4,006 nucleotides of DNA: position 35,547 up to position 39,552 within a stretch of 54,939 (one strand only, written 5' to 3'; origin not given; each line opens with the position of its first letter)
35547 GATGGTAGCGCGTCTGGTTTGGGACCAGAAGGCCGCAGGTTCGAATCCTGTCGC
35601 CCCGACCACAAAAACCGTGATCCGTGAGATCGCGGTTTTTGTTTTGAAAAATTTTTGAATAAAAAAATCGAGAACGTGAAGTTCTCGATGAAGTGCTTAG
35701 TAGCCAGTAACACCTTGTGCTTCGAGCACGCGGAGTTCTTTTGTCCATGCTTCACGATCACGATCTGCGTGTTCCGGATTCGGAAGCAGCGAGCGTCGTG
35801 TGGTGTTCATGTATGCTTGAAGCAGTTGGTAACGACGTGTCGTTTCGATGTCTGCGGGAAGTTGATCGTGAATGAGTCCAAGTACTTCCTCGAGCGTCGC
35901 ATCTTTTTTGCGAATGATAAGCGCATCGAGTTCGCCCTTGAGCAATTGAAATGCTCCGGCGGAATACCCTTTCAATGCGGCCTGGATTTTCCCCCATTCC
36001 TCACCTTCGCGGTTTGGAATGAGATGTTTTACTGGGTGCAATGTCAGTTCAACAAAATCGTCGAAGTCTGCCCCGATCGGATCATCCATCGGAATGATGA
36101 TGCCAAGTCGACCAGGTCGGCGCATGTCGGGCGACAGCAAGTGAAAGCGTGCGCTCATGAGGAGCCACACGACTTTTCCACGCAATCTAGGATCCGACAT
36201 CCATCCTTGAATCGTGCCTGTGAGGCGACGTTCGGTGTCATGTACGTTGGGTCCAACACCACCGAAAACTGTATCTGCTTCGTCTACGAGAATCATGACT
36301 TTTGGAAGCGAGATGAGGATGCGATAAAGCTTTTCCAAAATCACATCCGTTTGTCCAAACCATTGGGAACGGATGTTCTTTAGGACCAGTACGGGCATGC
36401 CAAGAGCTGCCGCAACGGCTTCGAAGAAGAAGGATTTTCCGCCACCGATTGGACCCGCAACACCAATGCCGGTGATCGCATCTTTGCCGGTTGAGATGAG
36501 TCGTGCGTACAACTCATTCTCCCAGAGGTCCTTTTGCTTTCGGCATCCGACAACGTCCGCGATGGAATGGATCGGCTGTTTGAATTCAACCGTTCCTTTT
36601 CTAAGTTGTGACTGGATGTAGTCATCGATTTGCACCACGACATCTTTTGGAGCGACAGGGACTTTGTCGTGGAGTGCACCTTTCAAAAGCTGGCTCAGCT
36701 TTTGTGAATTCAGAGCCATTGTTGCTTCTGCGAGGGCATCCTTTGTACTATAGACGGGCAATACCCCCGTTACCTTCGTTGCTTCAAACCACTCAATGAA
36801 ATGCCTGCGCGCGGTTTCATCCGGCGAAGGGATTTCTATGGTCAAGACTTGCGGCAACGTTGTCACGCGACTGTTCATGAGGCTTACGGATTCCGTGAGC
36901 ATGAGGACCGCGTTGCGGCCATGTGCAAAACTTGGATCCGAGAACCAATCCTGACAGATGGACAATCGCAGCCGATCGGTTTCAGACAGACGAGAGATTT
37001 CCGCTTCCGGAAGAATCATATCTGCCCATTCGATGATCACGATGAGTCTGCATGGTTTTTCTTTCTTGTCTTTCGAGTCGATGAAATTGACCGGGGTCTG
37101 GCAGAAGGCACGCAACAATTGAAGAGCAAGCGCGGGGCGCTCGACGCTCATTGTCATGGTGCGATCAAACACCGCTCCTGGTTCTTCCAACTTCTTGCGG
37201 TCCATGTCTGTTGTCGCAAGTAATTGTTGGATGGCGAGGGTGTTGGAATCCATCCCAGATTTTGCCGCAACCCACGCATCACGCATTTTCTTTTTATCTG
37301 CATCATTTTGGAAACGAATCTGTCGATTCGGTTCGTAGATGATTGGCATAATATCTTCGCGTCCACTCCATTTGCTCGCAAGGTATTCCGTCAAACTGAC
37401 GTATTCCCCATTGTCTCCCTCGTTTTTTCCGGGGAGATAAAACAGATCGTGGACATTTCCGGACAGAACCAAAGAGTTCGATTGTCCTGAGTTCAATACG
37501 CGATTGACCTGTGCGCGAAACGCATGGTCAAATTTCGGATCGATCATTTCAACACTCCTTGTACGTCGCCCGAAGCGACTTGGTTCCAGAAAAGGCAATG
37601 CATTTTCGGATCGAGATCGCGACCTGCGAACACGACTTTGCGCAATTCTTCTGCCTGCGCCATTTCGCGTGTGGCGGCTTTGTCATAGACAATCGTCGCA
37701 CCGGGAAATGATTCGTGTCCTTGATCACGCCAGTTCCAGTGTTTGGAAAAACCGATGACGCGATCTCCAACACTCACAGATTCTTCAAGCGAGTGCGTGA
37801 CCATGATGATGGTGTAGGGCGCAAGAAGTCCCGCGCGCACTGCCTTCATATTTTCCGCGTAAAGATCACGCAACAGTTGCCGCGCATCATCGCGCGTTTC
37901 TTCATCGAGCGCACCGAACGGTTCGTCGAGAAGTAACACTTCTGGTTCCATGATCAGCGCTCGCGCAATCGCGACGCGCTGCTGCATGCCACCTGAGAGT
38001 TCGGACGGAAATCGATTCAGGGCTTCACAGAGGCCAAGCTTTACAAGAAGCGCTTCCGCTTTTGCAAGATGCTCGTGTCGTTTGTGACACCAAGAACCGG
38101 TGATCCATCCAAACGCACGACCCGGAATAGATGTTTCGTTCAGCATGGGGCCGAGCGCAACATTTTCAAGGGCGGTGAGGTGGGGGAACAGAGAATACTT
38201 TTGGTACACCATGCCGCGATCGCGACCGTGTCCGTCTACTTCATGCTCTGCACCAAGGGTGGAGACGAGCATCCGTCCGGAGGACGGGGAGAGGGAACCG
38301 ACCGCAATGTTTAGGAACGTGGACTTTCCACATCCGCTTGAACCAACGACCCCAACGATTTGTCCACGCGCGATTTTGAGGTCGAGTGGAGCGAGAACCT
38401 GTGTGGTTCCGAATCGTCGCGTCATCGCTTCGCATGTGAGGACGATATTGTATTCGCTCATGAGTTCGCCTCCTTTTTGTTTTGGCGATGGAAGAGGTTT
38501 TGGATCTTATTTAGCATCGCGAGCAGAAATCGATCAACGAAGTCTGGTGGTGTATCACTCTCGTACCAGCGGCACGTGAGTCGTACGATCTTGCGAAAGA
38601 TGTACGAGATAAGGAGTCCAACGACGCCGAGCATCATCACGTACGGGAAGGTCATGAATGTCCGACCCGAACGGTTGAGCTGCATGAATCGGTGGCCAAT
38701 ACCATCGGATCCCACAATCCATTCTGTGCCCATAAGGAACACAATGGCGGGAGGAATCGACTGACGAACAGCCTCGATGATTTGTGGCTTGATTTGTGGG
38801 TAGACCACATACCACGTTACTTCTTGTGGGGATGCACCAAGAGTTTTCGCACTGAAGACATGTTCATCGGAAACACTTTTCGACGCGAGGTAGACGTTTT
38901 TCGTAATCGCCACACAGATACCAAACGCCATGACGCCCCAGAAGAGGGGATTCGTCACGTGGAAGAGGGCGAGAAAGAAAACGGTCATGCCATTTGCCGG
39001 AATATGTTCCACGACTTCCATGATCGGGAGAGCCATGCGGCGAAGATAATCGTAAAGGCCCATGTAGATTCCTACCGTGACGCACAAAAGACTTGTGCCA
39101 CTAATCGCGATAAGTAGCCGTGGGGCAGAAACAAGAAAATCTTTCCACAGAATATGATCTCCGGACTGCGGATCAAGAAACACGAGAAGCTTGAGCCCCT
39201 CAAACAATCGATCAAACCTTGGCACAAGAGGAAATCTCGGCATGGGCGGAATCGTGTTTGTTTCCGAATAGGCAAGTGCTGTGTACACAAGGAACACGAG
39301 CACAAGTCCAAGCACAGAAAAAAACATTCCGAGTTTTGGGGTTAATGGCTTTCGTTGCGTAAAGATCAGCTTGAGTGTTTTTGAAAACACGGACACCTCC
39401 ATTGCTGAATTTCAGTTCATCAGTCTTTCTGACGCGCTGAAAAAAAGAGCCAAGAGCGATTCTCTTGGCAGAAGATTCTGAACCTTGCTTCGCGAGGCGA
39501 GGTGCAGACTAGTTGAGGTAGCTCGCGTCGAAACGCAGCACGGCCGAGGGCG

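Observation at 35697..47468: PspA/IM30 (ESCRT-III-like) gene embedded in a nine-gene envelope cluster with a tandem AAA+ ATPase, an ABC importer, two PBP-OmpA fusions and a VWA protein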

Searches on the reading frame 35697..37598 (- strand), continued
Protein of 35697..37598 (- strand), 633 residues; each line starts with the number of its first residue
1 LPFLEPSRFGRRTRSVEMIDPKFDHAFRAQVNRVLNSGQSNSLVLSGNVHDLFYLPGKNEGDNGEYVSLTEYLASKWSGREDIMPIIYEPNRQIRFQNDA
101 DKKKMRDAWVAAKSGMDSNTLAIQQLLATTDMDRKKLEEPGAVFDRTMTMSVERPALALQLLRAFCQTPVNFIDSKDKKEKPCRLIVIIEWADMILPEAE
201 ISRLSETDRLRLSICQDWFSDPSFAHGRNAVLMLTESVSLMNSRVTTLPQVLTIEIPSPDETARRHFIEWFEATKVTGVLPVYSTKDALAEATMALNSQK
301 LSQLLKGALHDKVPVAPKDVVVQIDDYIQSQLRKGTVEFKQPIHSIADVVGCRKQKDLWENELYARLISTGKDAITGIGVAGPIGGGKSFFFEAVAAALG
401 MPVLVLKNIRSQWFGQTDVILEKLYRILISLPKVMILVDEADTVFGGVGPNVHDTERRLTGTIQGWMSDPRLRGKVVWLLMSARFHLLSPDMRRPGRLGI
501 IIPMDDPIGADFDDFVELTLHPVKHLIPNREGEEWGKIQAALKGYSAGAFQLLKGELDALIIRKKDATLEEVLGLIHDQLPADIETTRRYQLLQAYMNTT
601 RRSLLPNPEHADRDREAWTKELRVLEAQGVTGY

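Call 27: find_encoding_contigs(protein=P0019, flank=10000, max_places=1)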
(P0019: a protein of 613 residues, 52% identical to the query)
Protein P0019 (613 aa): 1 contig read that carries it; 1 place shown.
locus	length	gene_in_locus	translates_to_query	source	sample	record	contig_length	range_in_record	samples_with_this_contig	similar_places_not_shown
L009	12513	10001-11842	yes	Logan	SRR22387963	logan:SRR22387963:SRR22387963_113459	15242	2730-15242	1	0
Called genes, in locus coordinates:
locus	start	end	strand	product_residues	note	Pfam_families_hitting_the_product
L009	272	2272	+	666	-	PF00691:OmpA (faint)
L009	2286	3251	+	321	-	PF00092:VWA, PF13519:VWA_2, PF13768:VWA_3 (weak)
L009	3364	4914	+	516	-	PF00691:OmpA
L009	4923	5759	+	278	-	-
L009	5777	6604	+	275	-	-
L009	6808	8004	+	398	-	-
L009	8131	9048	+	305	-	PF00528:BPD_transp_1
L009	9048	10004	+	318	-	PF00005:ABC_tran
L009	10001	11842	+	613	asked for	PF00004:AAA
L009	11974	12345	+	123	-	-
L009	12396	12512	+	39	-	?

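Call 38: find_related_loci(query=A3, collection=genome_contigs, flank=10000)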
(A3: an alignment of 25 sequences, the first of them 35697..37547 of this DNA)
Query A3 (616 aa) in genome_contigs; peptide patterns used: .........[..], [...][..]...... (x = any residue, [..] = any of these).
596 stretches matched a pattern; 554 encode a relative of the query (tblastn E <= 1e-3); the best 80 are kept; 80 distinct loci.
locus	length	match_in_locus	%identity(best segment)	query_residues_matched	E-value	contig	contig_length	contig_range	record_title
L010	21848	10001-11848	73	1-616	0e+0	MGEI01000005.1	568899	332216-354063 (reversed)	MAG: Candidatus Uhrbacteria bacterium RIFCSPLOWO2_01_FULL_47_17 rifcsplowo2_01_scaffold_74, whole genome shotgun sequenc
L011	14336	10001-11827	64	1-613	0e+0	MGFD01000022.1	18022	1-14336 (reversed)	MAG: Candidatus Uhrbacteria bacterium RIFOXYB2_FULL_45_11 rifoxyb2_full_scaffold_2509, whole genome shotgun sequence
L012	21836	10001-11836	49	2-613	0e+0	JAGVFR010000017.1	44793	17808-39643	MAG: bacterium isolate DeMMO2_27 c_000000037907, whole genome shotgun sequence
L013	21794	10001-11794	48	8-613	0e+0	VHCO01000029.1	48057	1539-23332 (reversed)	MAG: Verrucomicrobia bacterium isolate K_DeepCast_150m_m2_164 K_DeepCast_150m_m2_164_Ga0194126_10000989, whole genome sh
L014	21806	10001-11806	50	7-613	0e+0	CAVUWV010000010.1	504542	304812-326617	MAG: Candidatus Hydrogenedentes bacterium isolate MFD05684.bin.2.193 genome assembly, contig: contig_31176, whole genome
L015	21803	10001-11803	49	7-613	0e+0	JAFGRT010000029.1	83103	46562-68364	MAG: Acidobacteria bacterium isolate Zod_Metabat.850 k87_802940, whole genome shotgun sequence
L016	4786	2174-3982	47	8-613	0e+0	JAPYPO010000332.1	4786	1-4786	MAG: Candidatus Hydrogenedentota bacterium isolate PW10.concoct.19 PW10_19612_length_4786_cov_7.169097, whole genome sho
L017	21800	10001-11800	48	7-613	2e-179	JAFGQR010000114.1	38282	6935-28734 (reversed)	MAG: Verrucomicrobia bacterium isolate Zod_Metabat.779 k87_7369681, whole genome shotgun sequence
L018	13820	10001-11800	48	8-613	5e-179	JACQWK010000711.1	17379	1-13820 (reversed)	MAG: Verrucomicrobia bacterium isolate NC_groundwater_1487_Ag_S-0.65um_59_29 S_p65_S5_coassembly_k141_5286064, whole gen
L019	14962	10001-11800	49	8-613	1e-178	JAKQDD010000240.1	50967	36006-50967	MAG: Verrucomicrobiota bacterium isolate USDE_maxbin.037 k141_984900, whole genome shotgun sequence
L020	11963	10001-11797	48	10-613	7e-179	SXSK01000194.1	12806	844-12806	MAG: Verrucomicrobiales bacterium isolate F1-140-MAGs082 F1-140__c277654, whole genome shotgun sequence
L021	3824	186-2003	47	1-613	0e+0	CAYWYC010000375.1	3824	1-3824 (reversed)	MAG TPA_asm: uncultured Candidatus Sumerlaeota bacterium isolate SRP252850_co1_211 genome assembly, contig: NODE_43834_l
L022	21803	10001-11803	49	7-613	0e+0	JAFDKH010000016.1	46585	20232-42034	MAG: Deltaproteobacteria bacterium isolate Meg22_46_Bin_104 Meg22_46_Bin_104_scaffold_499, whole genome shotgun sequence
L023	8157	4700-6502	48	7-614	4e-177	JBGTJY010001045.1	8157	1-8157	MAG: Candidatus Hydrogenedentales bacterium isolate JTS-RE30 k141_11432666, whole genome shotgun sequence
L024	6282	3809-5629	47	5-614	8e-179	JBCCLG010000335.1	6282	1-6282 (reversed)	MAG: Acidobacteriota bacterium isolate P01_C01_bin.21 k141_233752_length_6282_cov_15.0000, whole genome shotgun sequence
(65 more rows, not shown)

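Call 71: search_protein_families(library=padloc, proteins=[window:35697-37547:-], max_evalue=0.001)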
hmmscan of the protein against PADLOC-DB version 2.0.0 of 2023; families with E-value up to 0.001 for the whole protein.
window:35697-37547:- (616 aa): 2 families
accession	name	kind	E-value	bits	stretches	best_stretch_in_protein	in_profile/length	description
PDLC04232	IetA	-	0.0001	19.9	1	360-427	118-186/330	-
PDLC04231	IetA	-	0.00055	17.8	0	352-430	111-190/262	-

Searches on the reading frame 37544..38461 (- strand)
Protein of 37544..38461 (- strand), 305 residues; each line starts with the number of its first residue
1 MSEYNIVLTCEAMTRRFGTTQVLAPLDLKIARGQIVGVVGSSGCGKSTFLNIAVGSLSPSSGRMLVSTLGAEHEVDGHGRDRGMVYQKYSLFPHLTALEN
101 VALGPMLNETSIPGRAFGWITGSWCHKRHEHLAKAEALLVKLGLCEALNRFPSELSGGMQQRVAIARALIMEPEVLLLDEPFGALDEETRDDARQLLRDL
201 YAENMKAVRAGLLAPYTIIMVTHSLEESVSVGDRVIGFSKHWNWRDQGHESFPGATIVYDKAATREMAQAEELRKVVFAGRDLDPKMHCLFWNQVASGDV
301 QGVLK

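Call 3: search_protein_families(library=pfam, proteins=[window:37544-38461:-], max_evalue=0.01)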
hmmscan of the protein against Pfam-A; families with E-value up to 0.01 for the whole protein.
window:37544-38461:- (305 aa): 3 families
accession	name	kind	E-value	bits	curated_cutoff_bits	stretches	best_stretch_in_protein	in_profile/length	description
PF00005.33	ABC_tran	-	1.3e-31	110.5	25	1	24-182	2-136/137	ABC transporter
PF13304.12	AAA_21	-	0.0036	17.8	27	0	153-226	236-301/304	AAA domain, putative AbiEii toxin, Type IV TA system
PF03193.22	RsgA_GTPase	-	0.0086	16.4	30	0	25-56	99-129/174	RsgA GTPase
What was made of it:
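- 37544..38461 (-): g8: ABC ATPase (305 aa). Its reading frame overlaps those of g7 and g9 by 4 nt each. ABC_tran E 1.3e-31 (call 3).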

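Call 4: search_protein_families(library=ncbifam, proteins=[window:37544-38461:-], max_evalue=0.01)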
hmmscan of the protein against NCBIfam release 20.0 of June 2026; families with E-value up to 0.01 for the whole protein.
window:37544-38461:- (305 aa): 190 families (the best 25 are shown)
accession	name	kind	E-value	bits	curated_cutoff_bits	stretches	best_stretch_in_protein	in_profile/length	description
TIGR00968.1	3a0106s01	subfamily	2.5e-46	158.1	342.75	1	11-239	4-205/237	sulfate ABC transporter ATP-binding protein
TIGR03265.1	PhnT2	equivalog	3.8e-46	157.9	457.7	1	8-236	5-206/353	putative 2-aminoethylphosphonate ABC transporter ATP-binding protein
NF007027.0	PRK09493.1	equivalog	4e-45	154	379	1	11-238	5-209/240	glutamine ABC transporter ATP-binding protein GlnQ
NF008105.0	PRK10851.1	equivalog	1.9e-42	145.2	502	1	10-239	5-211/362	sulfate/thiosulfate ABC transporter ATP-binding protein CysA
TIGR03258.1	PhnT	equivalog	1.3e-41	142.9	499.15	1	11-235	12-210/359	2-aminoethylphosphonate ABC transport system ATP-binding subunit PhnT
TIGR01184.1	ntrCD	subfamily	1.8e-40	139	291.8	1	25-237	3-187/230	nitrate ABC transporter ATP-binding protein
NF040933.2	ABC_arch_GlcV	equivalog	8.1e-40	136.8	450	1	17-235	12-212/357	glucose ABC transporter ATP-binding protein GlcV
NF008420.0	PRK11247.1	equivalog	1.1e-39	136.1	395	1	6-236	11-205/257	aliphatic sulfonates ABC transporter ATP-binding protein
NF043075.1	MMSYN1_0197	equivalog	1.4e-39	136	550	1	8-237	3-205/341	spermidine/putrescine ABC transporter ATP-binding protein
NF006987.0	PRK09452.1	equivalog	2e-39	135.4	482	1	5-238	15-221/378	spermidine/putrescine ABC transporter ATP-binding protein PotA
NF040729.1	ABC_ATP_SaoA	equivalog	3.4e-39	134.7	360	1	19-240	17-208/248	ABC transporter ATP-binding protein SaoA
TIGR01186.1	proV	subfamily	6.4e-39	134.1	326.6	1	18-236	4-201/363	betaine/proline/choline family ABC transporter ATP-binding protein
NF008421.0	PRK11248.1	equivalog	8.6e-39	133.6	357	1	8-234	2-198/255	taurine ABC transporter ATP-binding subunit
NF008513.0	PRK11432.1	equivalog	1.9e-37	129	496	1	8-239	7-211/351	ferric ABC transporter ATP-binding protein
TIGR01187.1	potA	subfamily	4.7e-36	124.5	355.6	1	39-236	2-172/325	polyamine ABC transporter ATP-binding protein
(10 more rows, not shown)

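Call 71: search_protein_families(library=padloc, proteins=[window:37544-38461:-], max_evalue=0.001)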
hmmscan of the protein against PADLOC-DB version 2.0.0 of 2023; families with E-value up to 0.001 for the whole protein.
window:37544-38461:- (305 aa): 2 families
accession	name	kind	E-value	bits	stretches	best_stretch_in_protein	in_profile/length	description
PDLC04135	mad3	-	3.1e-27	94.1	2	148-241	257-340/374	mads_3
PDLC04140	mad8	-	1.1e-10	39.5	1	18-202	12-222/314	mads_8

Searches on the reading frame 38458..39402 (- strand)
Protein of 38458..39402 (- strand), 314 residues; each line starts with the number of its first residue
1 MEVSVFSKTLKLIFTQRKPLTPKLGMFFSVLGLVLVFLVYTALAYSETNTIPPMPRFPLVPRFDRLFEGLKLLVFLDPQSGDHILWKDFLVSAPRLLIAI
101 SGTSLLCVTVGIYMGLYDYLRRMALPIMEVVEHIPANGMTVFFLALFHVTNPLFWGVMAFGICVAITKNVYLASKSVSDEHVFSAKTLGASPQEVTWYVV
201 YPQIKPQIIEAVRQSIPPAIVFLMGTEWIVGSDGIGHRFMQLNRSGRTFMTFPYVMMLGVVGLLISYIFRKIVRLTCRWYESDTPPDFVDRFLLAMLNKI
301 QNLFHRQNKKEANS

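Call 3: search_protein_families(library=pfam, proteins=[window:38458-39402:-], max_evalue=0.01)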
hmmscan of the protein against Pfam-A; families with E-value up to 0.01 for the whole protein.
window:38458-39402:- (314 aa): 1 family
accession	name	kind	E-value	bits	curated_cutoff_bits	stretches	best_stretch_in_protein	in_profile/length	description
PF00528.27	BPD_transp_1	-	6.3e-16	59.1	26.4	1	108-273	2-175/184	Binding-protein-dependent transport system inner membrane component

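Call 4: search_protein_families(library=ncbifam, proteins=[window:38458-39402:-], max_evalue=0.01)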
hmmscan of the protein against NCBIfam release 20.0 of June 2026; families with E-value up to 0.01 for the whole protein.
window:38458-39402:- (314 aa): 9 families
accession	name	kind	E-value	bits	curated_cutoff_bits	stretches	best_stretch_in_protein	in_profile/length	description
NF007545.0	PRK10160.1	equivalog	1e-16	61.2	342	1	8-280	8-271/275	taurine ABC transporter permease TauC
NF040733.1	ABC_perm_U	equivalog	6.8e-13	48.7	295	1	86-279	55-248/251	ABC transporter permease subunit SaoP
TIGR01183.1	ntrB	equivalog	7.3e-08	32.3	209.05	1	75-266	5-196/202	nitrate ABC transporter permease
NF008470.0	PRK11365.1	equivalog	1.4e-07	31.2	347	1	83-280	56-253/263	aliphatic sulfonate ABC transporter permease SsuC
TIGR03416.1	ABC_choXWV_perm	equivalog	2.7e-07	30.3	363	1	85-252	84-250/267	choline ABC transporter permease subunit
NF008196.0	PRK10952.1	equivalog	1.8e-06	27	439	1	86-265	143-319/356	glycine betaine/L-proline ABC transporter permease ProW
NF043080.1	MMSYN1_0166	equivalog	0.00011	21.2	370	1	97-221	110-235/307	oligopeptide ABC transporter permease OppC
NF011691.0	PRK15111.1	equivalog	0.00038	20.1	379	1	97-221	104-229/296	putrescine export ABC transporter permease SapC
TIGR01097.1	PhnE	equivalog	0.0024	17.4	216.7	1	125-241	101-216/252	phosphonate ABC transporter, permease protein PhnE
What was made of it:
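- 38458..39402 (-): g7: ABC importer permease (314 aa). TauC/SaoP/NtrB/SsuC-like (calls 3, 4).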

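Call 71: search_protein_families(library=padloc, proteins=[window:38458-39402:-], max_evalue=0.001)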
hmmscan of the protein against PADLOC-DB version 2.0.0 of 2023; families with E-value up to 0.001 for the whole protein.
window:38458-39402:- (314 aa): 0 families
